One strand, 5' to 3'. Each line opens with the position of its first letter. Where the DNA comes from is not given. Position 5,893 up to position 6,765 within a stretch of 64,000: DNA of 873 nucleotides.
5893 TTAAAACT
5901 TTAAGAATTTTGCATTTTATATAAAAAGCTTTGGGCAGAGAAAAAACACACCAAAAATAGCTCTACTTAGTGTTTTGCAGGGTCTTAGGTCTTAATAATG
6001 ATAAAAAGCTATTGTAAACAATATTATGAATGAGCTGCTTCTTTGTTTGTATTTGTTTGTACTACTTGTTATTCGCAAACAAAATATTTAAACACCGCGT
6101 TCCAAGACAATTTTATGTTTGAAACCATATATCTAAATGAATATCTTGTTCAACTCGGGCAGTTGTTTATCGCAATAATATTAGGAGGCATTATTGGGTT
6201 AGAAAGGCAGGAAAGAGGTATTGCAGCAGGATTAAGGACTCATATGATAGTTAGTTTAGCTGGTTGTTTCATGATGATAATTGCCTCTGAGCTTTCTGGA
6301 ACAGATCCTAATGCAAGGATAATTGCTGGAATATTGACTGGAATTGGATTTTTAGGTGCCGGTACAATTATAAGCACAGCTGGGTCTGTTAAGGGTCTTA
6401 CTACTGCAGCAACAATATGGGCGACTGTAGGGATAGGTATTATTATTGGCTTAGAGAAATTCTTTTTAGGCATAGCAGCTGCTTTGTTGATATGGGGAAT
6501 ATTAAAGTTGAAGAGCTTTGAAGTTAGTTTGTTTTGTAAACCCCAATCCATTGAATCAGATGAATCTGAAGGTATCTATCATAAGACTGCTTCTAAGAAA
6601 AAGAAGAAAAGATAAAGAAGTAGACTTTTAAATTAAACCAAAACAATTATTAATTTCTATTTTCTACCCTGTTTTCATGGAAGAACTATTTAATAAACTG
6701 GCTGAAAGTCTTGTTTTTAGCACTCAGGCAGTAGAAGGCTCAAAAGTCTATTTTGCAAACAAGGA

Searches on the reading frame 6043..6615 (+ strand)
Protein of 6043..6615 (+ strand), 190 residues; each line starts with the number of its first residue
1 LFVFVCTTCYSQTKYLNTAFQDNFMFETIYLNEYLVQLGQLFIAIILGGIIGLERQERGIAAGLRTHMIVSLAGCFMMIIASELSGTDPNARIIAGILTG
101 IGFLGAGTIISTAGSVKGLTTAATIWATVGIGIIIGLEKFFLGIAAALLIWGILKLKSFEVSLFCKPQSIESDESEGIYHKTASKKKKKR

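Call 26: search_protein_families(library=pfam, proteins=[window:6043-6615:+], max_evalue=0.001)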
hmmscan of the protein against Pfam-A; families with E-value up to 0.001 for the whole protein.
window:6043-6615:+ (190 aa): 1 family
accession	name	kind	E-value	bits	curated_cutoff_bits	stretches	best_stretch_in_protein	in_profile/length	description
PF02308.21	MgtC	-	1.1e-33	116.6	31.4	1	41-158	1-116/121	MgtC family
